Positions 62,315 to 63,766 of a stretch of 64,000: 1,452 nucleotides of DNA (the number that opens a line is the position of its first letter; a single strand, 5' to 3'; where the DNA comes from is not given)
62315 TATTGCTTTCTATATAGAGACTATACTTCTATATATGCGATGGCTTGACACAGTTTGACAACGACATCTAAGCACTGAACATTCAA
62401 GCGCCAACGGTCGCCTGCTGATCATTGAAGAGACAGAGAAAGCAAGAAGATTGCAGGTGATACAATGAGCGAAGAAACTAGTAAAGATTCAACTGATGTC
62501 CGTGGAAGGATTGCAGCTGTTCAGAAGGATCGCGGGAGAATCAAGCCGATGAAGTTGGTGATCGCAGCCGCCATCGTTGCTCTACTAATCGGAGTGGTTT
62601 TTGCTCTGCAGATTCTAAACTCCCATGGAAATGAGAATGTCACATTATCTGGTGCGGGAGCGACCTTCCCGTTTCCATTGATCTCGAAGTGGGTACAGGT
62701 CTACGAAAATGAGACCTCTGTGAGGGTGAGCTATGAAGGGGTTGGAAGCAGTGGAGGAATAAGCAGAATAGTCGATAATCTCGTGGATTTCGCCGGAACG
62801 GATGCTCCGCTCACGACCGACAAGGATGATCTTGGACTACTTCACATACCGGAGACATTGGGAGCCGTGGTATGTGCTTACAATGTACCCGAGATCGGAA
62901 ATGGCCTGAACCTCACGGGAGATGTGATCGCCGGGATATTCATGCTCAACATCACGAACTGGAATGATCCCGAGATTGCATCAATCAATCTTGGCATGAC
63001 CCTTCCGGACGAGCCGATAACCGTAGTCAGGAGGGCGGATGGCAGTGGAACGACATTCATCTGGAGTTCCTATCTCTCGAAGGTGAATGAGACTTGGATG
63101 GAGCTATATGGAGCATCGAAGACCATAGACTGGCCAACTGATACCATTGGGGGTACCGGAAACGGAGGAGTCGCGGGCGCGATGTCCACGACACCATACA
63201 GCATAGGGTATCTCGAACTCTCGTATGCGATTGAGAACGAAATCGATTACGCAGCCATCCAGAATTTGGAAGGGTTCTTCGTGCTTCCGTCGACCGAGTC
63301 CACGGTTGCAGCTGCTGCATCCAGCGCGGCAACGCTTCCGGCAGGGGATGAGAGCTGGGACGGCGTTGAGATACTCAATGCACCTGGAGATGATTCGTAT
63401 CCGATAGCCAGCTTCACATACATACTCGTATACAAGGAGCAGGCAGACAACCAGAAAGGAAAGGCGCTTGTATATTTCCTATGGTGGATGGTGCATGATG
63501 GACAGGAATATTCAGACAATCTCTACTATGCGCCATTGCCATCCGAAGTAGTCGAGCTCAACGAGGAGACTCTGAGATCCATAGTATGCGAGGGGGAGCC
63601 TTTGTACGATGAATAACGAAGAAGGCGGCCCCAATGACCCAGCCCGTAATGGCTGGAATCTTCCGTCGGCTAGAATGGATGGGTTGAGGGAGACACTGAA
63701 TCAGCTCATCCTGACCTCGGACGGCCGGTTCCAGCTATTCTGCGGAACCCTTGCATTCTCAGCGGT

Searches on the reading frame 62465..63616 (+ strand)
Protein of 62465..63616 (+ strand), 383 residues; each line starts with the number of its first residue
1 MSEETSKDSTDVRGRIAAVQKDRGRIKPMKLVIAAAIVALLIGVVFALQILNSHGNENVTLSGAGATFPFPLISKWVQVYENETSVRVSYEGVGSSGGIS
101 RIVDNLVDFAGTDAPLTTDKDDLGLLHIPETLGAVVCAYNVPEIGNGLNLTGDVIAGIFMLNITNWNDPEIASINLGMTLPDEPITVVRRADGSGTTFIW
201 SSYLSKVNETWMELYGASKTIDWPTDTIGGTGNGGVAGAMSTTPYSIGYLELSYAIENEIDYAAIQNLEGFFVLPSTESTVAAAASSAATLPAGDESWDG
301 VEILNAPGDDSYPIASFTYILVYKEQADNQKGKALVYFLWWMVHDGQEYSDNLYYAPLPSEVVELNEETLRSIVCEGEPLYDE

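Call 65: search_protein_families(library=pfam, proteins=[window:62465-63616:+], max_evalue=0.00001)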
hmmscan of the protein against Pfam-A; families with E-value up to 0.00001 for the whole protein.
window:62465-63616:+ (383 aa): 2 families
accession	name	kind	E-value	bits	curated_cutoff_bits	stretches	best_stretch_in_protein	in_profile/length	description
PF12849.12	PBP_like_2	-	1.5e-41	143.3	27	1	57-339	7-263/267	PBP superfamily domain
PF01547.30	SBP_bac_1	-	2.1e-08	34.9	26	1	72-327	14-289/307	Bacterial extracellular solute-binding protein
